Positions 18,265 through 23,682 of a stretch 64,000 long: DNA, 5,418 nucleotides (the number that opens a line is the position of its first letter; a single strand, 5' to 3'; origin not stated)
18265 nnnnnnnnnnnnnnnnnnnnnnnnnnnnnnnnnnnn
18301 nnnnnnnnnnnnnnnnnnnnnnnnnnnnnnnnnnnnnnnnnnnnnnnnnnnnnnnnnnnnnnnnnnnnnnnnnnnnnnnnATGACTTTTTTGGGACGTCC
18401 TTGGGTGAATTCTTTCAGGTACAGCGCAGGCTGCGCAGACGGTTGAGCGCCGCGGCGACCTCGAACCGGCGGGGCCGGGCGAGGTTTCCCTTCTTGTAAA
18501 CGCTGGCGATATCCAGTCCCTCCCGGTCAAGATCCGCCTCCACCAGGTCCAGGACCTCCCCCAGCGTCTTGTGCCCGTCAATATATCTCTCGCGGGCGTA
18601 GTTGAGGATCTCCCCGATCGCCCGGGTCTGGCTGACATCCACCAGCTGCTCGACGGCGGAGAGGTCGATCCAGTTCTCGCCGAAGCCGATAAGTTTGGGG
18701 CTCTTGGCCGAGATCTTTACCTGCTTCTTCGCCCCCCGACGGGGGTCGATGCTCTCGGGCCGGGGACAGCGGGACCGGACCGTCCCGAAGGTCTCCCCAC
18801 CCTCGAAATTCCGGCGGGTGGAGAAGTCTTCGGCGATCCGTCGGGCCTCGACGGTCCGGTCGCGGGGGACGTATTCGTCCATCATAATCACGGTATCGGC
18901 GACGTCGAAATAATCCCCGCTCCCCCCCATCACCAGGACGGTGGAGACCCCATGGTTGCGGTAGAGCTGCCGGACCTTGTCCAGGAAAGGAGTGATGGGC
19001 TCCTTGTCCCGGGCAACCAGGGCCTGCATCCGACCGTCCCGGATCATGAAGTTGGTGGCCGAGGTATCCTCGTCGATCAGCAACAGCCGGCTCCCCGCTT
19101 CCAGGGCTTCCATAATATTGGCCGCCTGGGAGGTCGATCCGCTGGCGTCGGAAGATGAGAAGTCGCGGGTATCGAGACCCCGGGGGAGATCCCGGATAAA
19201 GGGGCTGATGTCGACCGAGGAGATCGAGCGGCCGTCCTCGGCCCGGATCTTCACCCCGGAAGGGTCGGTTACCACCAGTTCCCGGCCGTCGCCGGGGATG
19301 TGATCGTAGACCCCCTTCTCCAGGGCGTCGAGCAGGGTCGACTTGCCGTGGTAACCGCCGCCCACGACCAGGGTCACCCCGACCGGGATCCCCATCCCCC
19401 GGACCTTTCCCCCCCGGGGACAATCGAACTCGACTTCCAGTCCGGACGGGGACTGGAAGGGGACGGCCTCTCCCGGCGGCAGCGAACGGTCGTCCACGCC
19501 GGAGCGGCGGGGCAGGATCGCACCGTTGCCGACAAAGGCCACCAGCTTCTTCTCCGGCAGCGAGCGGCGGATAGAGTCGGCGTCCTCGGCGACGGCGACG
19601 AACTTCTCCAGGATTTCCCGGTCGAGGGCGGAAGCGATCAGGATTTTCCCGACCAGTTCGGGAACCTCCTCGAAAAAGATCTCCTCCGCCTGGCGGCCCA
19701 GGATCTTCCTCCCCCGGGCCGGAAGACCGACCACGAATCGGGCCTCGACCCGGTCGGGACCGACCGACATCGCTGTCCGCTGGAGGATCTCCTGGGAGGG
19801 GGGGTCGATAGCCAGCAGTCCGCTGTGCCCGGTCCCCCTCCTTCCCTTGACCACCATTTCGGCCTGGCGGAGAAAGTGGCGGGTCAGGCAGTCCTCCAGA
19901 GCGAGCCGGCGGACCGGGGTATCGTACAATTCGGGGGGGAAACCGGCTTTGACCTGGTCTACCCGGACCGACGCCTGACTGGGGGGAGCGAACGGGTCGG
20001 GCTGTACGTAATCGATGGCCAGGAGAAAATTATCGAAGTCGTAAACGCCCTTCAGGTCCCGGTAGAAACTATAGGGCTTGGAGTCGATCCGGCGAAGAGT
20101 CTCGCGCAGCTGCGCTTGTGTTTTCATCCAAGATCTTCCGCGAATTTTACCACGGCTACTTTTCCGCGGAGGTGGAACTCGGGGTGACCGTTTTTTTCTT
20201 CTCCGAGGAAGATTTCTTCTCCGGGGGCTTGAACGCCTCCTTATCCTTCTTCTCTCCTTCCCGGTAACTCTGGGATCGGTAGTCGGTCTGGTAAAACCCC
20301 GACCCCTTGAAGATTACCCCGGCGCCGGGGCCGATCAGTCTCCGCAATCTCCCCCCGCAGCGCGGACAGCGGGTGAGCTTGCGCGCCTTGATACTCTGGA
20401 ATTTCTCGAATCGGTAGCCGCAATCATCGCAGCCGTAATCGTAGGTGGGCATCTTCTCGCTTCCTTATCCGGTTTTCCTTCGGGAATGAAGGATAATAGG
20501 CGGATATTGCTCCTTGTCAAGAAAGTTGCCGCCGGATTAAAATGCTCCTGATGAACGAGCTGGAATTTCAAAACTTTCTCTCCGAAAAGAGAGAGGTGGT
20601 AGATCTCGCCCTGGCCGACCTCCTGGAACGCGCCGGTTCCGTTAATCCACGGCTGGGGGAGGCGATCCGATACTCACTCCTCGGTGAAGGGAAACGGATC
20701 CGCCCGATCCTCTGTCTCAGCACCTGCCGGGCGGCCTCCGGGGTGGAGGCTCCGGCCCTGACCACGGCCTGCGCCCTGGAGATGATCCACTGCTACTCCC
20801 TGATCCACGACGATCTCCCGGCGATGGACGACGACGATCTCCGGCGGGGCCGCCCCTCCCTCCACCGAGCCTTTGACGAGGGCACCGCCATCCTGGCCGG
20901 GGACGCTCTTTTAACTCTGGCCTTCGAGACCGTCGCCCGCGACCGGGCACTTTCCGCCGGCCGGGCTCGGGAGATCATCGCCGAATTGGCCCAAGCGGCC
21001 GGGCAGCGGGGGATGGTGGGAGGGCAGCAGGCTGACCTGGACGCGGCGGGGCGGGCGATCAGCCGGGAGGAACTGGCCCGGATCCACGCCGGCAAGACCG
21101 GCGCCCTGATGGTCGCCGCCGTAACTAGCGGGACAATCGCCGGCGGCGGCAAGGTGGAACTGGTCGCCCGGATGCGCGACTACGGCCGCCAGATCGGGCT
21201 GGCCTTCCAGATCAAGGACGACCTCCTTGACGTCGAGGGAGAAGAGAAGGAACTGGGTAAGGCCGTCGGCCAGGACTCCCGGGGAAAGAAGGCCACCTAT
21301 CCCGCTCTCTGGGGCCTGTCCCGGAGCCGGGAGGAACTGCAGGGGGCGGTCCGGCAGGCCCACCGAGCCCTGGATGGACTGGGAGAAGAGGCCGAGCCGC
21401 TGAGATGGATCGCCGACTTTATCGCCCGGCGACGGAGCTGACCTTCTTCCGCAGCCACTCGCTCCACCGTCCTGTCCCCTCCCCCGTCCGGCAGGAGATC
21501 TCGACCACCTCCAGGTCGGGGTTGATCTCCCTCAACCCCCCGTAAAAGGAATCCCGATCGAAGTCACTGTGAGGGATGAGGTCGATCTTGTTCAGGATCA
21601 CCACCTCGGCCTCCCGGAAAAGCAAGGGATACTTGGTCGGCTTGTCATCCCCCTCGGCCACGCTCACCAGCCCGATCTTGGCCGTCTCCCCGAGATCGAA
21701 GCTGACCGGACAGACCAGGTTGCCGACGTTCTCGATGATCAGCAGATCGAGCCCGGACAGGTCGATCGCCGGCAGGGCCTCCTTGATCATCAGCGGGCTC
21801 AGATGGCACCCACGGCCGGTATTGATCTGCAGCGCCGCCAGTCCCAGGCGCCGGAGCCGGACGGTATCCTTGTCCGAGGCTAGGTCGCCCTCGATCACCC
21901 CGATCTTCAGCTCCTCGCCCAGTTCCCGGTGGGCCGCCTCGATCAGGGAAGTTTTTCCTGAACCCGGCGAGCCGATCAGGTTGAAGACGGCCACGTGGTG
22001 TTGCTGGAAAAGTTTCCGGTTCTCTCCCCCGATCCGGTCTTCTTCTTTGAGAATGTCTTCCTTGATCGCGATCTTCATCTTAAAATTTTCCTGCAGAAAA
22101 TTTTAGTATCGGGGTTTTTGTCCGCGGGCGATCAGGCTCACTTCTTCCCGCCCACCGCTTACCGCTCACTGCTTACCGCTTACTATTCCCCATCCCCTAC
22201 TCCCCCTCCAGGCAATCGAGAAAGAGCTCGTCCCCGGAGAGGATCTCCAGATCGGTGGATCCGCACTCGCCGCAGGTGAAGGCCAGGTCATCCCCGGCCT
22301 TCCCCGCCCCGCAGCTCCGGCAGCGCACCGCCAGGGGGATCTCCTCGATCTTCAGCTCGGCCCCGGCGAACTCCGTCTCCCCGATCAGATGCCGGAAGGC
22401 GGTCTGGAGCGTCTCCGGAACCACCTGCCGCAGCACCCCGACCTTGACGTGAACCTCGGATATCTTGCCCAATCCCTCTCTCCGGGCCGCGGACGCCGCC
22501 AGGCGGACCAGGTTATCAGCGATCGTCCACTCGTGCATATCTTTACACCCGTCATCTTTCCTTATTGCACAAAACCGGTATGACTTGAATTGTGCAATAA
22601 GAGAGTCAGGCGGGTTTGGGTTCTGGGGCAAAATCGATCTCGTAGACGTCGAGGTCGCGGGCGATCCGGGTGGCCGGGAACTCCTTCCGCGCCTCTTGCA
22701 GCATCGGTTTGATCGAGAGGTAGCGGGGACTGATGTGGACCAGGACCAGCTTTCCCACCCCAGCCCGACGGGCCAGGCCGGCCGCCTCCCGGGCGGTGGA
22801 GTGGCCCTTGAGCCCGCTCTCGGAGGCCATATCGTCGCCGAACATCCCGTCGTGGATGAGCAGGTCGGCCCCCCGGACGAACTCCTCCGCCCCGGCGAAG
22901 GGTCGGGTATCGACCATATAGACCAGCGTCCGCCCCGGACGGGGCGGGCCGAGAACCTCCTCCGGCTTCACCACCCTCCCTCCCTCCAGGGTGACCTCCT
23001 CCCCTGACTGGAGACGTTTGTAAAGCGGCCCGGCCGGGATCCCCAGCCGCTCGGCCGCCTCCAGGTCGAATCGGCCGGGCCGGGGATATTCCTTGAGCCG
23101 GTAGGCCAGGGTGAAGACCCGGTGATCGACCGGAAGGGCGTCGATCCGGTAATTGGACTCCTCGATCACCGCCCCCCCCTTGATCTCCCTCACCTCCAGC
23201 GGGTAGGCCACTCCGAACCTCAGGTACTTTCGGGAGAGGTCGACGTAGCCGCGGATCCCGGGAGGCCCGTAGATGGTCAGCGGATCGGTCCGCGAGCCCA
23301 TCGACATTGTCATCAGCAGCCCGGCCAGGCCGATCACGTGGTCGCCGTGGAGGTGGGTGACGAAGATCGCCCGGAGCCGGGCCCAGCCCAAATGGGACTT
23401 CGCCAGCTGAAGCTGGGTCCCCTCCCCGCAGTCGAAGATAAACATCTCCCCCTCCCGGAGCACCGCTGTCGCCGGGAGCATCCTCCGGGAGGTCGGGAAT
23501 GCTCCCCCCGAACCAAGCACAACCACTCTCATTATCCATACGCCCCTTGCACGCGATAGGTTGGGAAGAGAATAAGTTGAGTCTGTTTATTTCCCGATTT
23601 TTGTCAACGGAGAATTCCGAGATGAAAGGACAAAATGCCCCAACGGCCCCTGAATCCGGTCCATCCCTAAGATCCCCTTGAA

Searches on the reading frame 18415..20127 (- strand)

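Call 99: search_protein_families(library=pfam, proteins=[window:18415-20127:-], max_evalue=0.00001)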
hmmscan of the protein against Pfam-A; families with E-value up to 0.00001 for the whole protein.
window:18415-20127:- (570 aa): 3 families
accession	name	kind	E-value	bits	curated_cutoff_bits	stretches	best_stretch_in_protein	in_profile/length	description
PF09818.15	ABC_ATPase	-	5.1e-126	419.9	23.2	1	171-453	3-283/283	P-loop domain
PF20446.3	ABC_N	-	5.6e-51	173.1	26.5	1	5-164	2-160/162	ATPase of the ABC class N-terminal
PF21117.3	MRB1590_C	-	1.1e-33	116.4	27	1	471-569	1-101/102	MRB1590 C-terminal domain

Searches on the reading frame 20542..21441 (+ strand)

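Call 99: search_protein_families(library=pfam, proteins=[window:20542-21441:+], max_evalue=0.00001)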
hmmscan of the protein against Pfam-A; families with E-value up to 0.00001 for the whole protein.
window:20542-21441:+ (299 aa): 1 family
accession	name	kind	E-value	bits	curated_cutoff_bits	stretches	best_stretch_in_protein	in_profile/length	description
PF00348.22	polyprenyl_synt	-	9.2e-55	186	27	1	37-268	3-228/251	Polyprenyl synthetase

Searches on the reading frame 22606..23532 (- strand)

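Call 99: search_protein_families(library=pfam, proteins=[window:22606-23532:-], max_evalue=0.00001)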
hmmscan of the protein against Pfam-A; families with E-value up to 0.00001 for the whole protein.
window:22606-23532:- (308 aa): 2 families
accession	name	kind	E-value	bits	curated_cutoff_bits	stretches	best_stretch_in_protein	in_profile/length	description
PF12706.13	Lactamase_B_2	-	1.7e-18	67.4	27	2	32-138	4-113/200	Beta-lactamase superfamily domain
PF00753.33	Lactamase_B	-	8.2e-09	36.1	22.7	1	24-104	11-95/196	Metallo-beta-lactamase superfamily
